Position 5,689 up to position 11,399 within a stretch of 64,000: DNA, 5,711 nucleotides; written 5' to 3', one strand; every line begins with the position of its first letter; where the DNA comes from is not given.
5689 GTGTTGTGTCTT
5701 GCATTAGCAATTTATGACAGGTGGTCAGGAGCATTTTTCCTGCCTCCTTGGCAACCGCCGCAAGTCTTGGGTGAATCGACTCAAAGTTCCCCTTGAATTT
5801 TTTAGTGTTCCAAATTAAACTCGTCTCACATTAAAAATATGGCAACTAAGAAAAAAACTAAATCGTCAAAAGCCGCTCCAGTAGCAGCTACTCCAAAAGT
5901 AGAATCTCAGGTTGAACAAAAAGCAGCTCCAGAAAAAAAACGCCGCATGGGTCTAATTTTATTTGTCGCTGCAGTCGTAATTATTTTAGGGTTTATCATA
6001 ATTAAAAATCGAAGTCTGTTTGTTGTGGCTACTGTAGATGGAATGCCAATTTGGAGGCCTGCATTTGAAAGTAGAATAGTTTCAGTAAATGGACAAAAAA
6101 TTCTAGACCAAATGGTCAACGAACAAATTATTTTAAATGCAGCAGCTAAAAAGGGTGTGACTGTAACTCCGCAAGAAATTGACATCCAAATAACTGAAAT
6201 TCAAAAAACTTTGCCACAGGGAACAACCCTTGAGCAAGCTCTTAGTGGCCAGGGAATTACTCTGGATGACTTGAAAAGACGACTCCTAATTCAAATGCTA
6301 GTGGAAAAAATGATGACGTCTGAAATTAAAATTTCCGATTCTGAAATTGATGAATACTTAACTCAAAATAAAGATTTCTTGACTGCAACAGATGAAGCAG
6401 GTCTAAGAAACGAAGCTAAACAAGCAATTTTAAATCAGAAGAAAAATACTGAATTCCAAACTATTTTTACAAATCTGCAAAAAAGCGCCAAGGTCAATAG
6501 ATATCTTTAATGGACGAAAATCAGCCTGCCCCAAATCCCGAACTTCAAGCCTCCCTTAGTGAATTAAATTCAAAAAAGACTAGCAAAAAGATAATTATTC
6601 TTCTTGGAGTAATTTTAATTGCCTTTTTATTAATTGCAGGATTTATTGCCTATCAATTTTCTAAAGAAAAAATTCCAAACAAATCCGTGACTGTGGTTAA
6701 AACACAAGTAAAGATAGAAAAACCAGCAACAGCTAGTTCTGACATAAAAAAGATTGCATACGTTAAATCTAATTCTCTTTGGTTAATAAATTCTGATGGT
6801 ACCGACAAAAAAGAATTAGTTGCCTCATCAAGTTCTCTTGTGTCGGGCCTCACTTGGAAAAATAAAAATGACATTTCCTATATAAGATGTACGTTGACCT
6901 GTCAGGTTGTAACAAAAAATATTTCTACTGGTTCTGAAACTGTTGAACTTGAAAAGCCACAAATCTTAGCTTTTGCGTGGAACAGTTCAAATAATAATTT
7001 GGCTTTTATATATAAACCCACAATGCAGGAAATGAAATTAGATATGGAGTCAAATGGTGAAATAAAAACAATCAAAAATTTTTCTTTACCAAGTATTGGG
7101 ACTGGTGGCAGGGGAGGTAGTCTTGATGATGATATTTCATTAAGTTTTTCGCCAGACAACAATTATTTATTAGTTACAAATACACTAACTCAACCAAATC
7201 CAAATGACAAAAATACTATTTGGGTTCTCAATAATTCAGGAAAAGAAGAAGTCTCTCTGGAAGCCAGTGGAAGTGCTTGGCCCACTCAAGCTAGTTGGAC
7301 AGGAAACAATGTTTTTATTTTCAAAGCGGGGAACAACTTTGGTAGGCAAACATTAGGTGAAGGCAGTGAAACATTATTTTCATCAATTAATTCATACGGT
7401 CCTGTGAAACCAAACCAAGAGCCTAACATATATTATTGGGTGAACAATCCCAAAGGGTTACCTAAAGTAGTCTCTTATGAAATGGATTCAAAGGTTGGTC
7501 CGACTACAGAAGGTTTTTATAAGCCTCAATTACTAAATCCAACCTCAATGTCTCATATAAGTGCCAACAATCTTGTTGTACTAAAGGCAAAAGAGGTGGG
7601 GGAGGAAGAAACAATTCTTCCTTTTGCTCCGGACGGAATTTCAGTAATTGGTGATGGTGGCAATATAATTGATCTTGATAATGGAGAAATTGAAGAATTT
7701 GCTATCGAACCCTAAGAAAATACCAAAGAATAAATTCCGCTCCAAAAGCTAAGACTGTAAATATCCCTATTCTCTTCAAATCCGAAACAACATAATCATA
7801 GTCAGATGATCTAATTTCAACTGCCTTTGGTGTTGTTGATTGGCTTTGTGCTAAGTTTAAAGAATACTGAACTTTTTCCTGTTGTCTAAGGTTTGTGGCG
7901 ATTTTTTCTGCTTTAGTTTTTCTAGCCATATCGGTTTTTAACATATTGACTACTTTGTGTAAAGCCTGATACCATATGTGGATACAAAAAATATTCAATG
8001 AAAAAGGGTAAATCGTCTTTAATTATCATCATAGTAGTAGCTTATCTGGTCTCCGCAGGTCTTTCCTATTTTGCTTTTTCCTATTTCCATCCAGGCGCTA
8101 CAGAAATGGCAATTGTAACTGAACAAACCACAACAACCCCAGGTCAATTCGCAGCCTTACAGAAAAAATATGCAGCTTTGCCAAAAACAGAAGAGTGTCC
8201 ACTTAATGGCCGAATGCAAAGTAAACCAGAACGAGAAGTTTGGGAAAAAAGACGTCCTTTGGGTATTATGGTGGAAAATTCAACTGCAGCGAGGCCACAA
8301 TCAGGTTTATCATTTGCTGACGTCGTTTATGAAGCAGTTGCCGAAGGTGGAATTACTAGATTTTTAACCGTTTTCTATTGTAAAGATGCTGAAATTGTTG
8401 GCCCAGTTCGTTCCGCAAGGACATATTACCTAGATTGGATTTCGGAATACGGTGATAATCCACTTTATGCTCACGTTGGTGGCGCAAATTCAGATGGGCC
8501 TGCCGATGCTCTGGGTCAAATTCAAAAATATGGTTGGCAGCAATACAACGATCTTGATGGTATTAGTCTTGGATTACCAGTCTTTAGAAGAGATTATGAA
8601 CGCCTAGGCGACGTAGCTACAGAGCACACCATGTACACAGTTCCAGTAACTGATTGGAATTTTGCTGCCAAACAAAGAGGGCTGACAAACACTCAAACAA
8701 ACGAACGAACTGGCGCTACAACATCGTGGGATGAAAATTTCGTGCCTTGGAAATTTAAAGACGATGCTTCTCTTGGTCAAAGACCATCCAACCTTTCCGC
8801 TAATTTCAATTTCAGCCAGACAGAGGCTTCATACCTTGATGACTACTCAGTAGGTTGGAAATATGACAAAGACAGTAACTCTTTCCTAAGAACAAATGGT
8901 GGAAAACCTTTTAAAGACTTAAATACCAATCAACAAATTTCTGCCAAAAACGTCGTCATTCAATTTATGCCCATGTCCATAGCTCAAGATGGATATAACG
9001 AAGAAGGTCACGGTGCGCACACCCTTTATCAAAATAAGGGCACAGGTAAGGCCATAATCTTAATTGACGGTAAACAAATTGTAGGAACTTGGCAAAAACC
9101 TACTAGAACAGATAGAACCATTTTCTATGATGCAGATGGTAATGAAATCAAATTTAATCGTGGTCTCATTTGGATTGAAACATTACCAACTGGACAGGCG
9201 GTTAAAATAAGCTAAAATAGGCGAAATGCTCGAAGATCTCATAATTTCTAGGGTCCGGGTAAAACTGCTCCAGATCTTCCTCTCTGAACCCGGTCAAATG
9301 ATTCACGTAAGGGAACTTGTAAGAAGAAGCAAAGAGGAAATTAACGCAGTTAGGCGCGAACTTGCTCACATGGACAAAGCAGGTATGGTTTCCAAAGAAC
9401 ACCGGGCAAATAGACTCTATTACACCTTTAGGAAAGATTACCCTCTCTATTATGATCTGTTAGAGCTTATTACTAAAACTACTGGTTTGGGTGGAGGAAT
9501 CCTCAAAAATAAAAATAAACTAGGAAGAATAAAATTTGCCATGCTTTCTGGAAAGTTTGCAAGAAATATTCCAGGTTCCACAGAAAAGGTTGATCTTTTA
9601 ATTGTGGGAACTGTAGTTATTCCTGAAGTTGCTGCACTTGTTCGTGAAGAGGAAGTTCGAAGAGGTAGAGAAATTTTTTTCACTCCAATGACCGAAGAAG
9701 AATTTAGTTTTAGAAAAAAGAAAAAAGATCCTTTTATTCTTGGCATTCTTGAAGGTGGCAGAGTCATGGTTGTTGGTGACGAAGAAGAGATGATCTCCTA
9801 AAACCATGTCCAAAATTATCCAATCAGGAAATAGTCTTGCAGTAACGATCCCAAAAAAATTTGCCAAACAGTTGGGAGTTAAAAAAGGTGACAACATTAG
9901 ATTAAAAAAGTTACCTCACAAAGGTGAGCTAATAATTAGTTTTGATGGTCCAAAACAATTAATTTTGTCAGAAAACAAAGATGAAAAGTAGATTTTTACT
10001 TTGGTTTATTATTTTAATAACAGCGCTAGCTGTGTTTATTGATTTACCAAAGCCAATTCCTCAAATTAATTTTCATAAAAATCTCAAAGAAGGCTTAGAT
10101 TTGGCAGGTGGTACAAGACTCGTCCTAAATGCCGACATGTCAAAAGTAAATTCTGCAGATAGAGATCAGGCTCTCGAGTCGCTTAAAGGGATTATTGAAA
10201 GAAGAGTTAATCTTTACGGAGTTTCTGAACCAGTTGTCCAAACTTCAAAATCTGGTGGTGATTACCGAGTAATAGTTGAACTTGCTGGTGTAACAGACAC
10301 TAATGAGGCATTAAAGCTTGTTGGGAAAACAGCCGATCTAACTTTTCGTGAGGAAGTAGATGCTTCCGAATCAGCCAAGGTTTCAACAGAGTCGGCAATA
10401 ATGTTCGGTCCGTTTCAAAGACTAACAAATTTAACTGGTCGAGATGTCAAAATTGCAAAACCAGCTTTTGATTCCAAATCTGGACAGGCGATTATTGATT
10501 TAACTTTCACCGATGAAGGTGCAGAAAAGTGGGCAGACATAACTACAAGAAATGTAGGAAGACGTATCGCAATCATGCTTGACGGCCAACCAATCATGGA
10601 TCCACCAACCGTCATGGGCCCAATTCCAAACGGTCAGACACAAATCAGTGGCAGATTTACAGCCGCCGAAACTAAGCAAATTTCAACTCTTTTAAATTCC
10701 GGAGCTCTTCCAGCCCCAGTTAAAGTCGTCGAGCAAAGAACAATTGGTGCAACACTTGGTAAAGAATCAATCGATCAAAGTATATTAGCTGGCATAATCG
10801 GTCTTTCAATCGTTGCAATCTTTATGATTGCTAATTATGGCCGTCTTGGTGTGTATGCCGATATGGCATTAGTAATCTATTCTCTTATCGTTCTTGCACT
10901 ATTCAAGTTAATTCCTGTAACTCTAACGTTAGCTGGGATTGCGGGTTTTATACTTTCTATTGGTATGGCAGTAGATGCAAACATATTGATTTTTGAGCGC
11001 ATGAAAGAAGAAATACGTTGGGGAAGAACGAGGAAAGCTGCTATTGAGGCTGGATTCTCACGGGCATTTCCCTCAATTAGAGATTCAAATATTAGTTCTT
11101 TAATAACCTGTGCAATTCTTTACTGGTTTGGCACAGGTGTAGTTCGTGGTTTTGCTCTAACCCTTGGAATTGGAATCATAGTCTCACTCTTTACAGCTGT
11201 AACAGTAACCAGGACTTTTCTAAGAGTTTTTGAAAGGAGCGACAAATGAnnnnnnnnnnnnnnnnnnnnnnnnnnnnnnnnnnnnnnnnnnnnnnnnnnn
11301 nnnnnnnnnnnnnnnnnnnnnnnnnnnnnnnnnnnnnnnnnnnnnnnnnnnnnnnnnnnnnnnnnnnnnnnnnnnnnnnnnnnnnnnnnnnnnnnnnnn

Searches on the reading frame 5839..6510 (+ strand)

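Call 21: search_protein_families(library=pfam, max_evalue=0.001, proteins=[window:5839-6510:+])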
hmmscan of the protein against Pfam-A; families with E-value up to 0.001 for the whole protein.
window:5839-6510:+ (223 aa): 3 families
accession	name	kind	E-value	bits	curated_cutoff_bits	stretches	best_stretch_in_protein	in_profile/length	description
PF13624.11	SurA_N_3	-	9.7e-10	38.9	27.2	1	86-159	85-162/162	SurA-like N-terminal domain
PF09312.16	SurA_N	-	3.4e-05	24.4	30.8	1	85-156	43-115/118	SurA N-terminal domain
PF13623.11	SurA_N_2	-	4e-05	24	28.5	1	86-123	87-124/145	SurA-like N-terminal domain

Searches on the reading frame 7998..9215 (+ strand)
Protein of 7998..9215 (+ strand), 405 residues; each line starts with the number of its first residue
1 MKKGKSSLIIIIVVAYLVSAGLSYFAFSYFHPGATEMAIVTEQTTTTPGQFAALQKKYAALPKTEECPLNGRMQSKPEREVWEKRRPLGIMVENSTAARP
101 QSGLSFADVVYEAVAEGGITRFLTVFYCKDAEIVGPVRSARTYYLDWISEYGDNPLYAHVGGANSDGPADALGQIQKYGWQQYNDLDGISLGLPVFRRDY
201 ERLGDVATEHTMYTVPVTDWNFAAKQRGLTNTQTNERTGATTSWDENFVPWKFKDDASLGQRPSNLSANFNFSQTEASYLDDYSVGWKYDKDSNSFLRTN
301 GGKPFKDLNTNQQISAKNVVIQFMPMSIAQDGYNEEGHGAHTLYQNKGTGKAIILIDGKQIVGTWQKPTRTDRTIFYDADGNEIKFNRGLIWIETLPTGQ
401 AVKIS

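Call 21: search_protein_families(library=pfam, max_evalue=0.001, proteins=[window:7998-9215:+])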
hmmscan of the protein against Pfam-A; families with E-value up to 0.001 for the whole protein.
window:7998-9215:+ (405 aa): 2 families
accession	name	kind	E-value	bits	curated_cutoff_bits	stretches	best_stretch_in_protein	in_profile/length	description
PF11258.13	DUF3048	-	1.6e-32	113.1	25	1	82-215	11-134/148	Protein of unknown function (DUF3048) N-terminal domain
PF17479.7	DUF3048_C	-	8.8e-25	87.7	25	1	279-393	5-114/114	Protein of unknown function (DUF3048) C-terminal domain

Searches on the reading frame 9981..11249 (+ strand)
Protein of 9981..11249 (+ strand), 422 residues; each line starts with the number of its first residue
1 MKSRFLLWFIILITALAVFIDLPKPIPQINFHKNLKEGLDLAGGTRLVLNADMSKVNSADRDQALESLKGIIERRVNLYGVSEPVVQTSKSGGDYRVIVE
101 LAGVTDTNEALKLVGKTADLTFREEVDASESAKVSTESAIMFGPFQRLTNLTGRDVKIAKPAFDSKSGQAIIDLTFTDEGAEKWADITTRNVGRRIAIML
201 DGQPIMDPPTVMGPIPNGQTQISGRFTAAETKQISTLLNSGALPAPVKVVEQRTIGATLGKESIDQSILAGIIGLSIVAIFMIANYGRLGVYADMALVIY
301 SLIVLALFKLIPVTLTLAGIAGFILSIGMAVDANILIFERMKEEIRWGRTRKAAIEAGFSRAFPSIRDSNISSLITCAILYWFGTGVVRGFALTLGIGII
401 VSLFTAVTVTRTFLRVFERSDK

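Call 21: search_protein_families(library=pfam, max_evalue=0.001, proteins=[window:9981-11249:+])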
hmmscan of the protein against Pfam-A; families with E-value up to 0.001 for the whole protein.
window:9981-11249:+ (422 aa): 4 families
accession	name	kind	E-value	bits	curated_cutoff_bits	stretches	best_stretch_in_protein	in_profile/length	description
PF22599.2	SecDF_P1_head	-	2.6e-26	92.2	27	1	146-245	16-114/114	SecDF, P1 head subdomain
PF21760.3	SecD_1st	-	4.7e-18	64.8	27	1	68-125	4-58/60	Protein translocase subunit SecDF, P1 domain, N-terminal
PF02355.23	SecD_SecF_C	-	1e-12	48.3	20.5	1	248-416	14-185/189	Protein export membrane protein SecD/SecF, C-terminal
PF03176.21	MMPL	-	8.9e-10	38.5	20.5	1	294-412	180-297/333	MMPL family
